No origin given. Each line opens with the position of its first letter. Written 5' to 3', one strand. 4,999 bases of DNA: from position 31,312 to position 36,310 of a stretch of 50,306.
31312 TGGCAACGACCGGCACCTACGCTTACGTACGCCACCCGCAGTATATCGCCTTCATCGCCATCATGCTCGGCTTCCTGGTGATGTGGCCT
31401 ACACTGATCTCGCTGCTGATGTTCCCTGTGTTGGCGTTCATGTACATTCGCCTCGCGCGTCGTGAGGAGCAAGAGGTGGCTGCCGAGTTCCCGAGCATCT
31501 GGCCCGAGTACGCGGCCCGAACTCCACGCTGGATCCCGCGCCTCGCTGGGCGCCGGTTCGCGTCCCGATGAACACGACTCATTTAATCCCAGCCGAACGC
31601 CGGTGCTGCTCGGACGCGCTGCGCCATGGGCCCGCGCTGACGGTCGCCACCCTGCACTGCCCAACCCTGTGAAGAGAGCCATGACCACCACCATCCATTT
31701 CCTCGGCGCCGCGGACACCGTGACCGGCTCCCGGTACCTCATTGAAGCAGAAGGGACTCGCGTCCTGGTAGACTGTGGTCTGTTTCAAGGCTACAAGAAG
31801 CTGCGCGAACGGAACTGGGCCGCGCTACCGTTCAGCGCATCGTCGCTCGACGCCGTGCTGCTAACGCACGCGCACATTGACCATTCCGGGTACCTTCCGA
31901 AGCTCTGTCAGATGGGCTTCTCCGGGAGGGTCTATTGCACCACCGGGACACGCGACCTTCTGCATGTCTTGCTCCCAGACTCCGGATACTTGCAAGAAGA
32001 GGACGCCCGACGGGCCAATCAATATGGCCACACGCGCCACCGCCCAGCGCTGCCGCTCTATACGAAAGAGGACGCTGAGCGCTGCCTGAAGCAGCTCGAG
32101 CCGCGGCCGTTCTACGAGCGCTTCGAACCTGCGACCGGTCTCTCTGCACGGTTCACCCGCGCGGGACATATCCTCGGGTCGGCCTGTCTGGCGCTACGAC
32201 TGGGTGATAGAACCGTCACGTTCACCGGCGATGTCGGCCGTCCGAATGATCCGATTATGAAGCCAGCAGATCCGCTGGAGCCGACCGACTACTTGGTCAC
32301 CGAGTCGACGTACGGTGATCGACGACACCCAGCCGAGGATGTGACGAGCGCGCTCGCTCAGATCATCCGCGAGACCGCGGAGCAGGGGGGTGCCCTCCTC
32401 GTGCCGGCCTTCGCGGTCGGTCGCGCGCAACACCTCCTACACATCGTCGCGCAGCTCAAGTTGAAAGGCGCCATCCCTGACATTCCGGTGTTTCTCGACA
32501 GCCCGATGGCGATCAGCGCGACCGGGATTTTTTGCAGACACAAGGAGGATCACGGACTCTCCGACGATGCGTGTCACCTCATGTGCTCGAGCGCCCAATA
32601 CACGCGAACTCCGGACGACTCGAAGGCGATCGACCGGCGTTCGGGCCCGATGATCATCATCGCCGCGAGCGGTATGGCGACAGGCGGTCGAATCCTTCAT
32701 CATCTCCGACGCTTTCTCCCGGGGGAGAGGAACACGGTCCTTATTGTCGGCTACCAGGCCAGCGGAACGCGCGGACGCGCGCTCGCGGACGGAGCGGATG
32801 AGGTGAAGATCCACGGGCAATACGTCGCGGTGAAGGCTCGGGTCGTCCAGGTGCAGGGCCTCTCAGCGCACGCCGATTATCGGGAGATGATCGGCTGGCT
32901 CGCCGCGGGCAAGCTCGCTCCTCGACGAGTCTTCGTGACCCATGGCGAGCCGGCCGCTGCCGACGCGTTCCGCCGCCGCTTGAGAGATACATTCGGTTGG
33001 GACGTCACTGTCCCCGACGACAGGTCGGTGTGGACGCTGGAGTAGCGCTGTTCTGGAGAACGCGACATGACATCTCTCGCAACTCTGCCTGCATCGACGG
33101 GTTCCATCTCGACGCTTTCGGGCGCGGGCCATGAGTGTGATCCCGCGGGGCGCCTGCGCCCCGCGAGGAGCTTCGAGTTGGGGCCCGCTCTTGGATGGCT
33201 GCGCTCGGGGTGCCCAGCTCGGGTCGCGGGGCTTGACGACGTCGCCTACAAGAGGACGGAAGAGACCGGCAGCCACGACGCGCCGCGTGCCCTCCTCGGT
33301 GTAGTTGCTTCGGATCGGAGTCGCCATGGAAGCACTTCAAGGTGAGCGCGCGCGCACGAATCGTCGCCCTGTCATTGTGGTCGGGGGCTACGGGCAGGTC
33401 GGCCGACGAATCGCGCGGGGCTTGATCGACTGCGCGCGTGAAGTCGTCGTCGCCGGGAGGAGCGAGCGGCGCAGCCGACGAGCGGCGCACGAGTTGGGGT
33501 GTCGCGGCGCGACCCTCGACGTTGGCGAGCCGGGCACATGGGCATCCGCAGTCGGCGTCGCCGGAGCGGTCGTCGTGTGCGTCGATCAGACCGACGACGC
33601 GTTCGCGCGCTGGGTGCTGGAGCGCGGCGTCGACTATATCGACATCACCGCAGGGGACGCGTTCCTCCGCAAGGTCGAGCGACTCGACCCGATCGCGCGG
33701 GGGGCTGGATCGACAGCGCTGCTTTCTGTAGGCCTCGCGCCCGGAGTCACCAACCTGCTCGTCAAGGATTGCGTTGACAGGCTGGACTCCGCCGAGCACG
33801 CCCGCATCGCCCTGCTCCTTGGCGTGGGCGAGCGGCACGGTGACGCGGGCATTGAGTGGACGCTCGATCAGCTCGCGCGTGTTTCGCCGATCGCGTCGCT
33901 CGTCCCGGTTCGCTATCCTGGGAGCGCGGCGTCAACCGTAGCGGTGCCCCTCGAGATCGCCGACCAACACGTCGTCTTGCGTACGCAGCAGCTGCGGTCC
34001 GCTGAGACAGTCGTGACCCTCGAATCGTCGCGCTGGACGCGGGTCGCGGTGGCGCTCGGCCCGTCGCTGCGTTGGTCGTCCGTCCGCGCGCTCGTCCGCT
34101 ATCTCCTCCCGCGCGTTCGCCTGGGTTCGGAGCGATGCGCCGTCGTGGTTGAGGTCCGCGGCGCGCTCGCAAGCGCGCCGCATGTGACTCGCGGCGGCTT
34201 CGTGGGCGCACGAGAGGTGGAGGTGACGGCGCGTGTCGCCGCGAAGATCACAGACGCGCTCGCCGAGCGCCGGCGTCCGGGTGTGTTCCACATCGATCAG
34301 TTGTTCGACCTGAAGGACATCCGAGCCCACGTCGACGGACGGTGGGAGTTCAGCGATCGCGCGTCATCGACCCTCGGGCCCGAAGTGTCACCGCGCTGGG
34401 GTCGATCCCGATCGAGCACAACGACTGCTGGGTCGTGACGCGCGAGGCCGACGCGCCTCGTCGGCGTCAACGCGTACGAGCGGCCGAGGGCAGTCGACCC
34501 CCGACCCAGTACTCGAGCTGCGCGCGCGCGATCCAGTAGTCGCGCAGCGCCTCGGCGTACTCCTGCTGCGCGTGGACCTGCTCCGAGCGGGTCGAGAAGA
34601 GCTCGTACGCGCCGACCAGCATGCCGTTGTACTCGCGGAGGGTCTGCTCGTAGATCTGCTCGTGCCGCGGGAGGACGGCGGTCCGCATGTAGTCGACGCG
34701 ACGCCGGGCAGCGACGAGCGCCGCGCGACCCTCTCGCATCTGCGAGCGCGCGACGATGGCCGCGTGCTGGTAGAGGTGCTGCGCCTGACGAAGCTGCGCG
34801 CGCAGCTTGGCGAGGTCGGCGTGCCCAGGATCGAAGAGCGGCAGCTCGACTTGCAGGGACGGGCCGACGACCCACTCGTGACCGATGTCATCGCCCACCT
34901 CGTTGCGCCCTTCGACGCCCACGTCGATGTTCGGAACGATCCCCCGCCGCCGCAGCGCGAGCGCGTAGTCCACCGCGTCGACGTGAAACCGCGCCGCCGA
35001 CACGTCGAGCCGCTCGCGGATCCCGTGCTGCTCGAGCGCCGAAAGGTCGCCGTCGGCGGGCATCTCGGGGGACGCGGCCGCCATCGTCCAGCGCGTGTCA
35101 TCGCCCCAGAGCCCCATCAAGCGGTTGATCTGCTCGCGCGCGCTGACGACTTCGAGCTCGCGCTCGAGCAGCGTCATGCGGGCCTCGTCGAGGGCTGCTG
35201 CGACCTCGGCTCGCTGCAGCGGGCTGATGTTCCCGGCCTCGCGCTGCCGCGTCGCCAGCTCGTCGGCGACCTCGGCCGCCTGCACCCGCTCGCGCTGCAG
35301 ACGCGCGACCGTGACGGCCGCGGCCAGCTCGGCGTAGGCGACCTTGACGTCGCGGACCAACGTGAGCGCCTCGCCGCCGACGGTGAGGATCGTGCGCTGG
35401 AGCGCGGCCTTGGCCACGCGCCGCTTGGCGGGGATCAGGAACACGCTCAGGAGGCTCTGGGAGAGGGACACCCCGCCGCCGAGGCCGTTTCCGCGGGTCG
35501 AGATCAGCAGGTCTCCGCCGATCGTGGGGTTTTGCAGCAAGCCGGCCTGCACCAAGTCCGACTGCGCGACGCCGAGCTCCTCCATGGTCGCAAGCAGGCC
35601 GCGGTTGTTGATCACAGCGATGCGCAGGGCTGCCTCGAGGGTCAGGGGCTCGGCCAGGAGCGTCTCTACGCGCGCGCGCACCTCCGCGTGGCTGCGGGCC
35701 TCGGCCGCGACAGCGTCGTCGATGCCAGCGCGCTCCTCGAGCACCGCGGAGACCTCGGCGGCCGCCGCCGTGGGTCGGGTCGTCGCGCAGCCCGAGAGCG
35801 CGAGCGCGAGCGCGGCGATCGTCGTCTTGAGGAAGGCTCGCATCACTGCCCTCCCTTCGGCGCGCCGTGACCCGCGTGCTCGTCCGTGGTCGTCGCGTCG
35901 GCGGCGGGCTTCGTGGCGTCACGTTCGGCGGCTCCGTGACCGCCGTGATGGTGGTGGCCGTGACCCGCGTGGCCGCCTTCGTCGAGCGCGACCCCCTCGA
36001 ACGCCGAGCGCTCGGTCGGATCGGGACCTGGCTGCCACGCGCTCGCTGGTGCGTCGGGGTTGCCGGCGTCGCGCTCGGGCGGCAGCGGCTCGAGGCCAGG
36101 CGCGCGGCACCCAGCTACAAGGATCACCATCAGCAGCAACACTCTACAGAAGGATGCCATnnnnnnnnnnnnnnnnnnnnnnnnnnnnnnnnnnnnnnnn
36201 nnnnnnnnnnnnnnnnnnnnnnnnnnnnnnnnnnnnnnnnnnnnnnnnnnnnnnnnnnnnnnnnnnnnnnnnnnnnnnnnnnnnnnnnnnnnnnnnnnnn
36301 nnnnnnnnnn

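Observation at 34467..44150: Copper-homeostasis island whose components are each joined to the next by direct-repeat-free tight operon structure, centred on a CorE-like ECF sigma factor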

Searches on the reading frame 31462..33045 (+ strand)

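Call 83: search_protein_families(library=pfam, proteins=[window:31462-33045:+], max_evalue=0.001)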
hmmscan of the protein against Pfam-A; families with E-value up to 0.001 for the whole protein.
window:31462-33045:+ (527 aa): 5 families
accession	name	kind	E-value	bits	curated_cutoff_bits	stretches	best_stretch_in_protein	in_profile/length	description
PF10996.14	Beta-Casp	-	3.7e-37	127.9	27.7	1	322-441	1-120/120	Beta-Casp domain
PF07521.17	RMMBL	-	5.8e-18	65.1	21.6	1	455-518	2-63/63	Zn-dependent metallo-hydrolase RNA specificity domain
PF00753.33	Lactamase_B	-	2.4e-14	54.2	22.7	1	92-269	9-161/196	Metallo-beta-lactamase superfamily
PF12706.13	Lactamase_B_2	-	7.4e-13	49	27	1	99-313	1-195/200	Beta-lactamase superfamily domain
PF16661.11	Lactamase_B_6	-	3.5e-05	23.7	27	1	93-174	1-86/193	Metallo-beta-lactamase superfamily domain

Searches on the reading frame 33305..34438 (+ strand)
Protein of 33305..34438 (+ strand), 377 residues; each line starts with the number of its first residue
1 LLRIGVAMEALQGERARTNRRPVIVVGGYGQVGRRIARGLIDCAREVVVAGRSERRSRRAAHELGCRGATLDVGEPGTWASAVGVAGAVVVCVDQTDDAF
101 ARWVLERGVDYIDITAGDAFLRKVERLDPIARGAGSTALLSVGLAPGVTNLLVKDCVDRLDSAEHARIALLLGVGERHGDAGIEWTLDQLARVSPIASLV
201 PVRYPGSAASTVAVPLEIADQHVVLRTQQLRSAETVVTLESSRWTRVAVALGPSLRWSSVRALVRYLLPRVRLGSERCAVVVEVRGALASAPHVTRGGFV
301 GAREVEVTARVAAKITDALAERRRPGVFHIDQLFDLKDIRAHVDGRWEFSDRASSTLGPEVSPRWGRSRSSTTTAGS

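Call 83: search_protein_families(library=pfam, proteins=[window:33305-34438:+], max_evalue=0.001)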
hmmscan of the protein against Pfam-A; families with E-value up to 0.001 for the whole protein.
window:33305-34438:+ (377 aa): 4 families
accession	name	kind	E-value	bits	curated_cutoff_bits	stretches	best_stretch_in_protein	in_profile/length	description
PF03435.24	Sacchrp_dh_NADP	-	4.1e-06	27.6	25.1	1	24-138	2-128/129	Saccharopine dehydrogenase NADP binding domain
PF02254.24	TrkA_N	-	6.1e-05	23.8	23.8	1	24-99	1-74/116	TrkA-N domain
PF03807.23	F420_oxidored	-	0.00035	21.6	21.6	1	26-94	5-68/94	NADP oxidoreductase coenzyme F420-dependent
PF08659.16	KR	-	0.00076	19.9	22.6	0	23-72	3-56/180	KR domain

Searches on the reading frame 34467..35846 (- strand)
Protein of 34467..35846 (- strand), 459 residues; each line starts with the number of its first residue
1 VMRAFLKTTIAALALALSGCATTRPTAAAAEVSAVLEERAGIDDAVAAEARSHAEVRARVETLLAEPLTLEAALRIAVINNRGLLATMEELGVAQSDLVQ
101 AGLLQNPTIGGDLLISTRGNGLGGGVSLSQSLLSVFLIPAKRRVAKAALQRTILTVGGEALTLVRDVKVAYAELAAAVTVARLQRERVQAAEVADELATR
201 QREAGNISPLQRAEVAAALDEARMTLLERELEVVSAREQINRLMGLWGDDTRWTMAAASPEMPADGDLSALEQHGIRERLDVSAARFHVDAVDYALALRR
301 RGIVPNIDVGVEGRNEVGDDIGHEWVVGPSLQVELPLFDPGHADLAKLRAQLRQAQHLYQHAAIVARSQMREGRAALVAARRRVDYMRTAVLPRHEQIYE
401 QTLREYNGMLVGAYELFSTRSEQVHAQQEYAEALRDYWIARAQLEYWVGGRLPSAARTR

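Call 6: search_protein_families(library=pfam, proteins=[window:34467-35846:-], max_evalue=0.01)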
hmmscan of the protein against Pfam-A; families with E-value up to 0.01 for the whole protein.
window:34467-35846:- (459 aa): 1 family
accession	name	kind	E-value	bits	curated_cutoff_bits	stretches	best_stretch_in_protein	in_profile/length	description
PF02321.23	OEP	-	3.9e-32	112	22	2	269-449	2-187/187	Outer membrane efflux protein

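Call 7: search_protein_families(library=ncbifam, proteins=[window:34467-35846:-], max_evalue=0.01)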
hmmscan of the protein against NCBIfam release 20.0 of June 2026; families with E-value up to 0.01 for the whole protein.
window:34467-35846:- (459 aa): 4 families
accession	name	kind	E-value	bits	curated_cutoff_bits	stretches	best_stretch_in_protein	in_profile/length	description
TIGR01844.1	type_I_sec_TolC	subfamily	5.6e-15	55.3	225.15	1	126-449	75-398/414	TolC family outer membrane protein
TIGR01845.1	outer_NodT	subfamily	4.8e-09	35.5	210.05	1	145-445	149-454/460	efflux transporter outer membrane subunit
NF045679.1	DiMtlExpIhpA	equivalog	9.6e-06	24.5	650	1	61-451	24-415/424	divalent metal ion exporter subunit IhpA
NF010455.0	PRK13883.1-1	equivalog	0.0024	18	296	1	2-74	1-72/162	conjugal transfer protein TrbH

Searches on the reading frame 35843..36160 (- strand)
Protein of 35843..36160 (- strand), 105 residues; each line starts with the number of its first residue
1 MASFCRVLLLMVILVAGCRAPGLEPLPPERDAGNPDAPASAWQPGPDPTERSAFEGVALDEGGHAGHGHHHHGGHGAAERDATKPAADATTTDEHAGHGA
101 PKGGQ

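Call 6: search_protein_families(library=pfam, proteins=[window:35843-36160:-], max_evalue=0.01)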
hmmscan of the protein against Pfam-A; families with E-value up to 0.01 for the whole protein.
window:35843-36160:- (105 aa): 0 families

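Call 7: search_protein_families(library=ncbifam, proteins=[window:35843-36160:-], max_evalue=0.01)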
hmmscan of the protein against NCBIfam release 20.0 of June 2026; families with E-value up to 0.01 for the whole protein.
window:35843-36160:- (105 aa): 0 families
